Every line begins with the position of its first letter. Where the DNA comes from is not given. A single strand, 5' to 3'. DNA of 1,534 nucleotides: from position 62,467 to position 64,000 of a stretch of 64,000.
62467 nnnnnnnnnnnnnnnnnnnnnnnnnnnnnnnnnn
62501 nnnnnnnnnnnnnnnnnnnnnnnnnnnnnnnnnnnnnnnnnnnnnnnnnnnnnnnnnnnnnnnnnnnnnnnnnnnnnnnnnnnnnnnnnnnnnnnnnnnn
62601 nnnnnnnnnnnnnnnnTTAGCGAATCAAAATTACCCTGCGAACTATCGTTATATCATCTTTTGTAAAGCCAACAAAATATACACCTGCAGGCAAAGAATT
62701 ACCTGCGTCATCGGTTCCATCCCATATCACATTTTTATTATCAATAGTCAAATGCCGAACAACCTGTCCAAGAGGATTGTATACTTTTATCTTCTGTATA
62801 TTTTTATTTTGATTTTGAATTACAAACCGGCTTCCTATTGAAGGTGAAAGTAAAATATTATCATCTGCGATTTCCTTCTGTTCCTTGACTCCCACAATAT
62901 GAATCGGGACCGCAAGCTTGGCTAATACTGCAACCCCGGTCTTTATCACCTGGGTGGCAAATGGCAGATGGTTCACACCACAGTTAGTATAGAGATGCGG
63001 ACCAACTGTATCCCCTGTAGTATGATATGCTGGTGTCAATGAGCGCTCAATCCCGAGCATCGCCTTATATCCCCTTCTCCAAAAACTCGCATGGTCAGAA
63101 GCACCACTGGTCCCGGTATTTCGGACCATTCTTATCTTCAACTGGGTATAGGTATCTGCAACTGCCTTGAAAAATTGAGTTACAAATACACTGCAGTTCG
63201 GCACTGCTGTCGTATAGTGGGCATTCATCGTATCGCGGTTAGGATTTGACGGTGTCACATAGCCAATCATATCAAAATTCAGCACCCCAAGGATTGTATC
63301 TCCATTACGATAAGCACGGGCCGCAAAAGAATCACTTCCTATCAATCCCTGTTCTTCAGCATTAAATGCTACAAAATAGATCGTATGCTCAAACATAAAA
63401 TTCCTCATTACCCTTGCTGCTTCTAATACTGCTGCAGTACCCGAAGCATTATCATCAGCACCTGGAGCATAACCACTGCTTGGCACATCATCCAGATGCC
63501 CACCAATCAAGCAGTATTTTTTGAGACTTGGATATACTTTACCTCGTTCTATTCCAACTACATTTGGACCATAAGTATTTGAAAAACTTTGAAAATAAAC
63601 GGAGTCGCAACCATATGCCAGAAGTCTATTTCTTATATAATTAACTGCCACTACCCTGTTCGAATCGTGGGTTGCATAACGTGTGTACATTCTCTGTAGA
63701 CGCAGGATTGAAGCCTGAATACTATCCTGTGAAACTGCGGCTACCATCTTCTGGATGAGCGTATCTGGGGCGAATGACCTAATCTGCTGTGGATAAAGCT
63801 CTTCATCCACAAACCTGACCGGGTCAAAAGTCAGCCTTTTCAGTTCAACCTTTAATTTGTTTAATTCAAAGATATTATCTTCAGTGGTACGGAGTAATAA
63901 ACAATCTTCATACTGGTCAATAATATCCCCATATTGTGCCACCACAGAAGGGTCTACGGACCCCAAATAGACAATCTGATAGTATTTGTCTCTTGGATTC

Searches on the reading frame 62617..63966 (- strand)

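Call 67: search_protein_families(library=pfam, proteins=[window:62617-63966:-], max_evalue=0.001)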
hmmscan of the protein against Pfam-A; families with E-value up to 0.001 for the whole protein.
window:62617-63966:- (449 aa): 5 families
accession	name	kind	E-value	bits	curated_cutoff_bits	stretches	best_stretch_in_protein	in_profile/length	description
PF04389.22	Peptidase_M28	-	1.4e-34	120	21.3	1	135-321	1-174/193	Peptidase family M28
PF01546.33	Peptidase_M20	-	2.2e-09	38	24.6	1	153-306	1-174/206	Peptidase family M20/M25/M40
PF13860.13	FlgD_ig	-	1.1e-05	25.8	27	1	392-432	26-71/79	FlgD Ig-like domain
PF13585.12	CHU_C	-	2e-05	25.1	27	1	381-432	18-68/86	CHU_C Type IX secretion signal domain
PF18962.6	Por_Secre_tail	-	0.00027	21.6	27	0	381-446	10-74/75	Secretion system C-terminal sorting domain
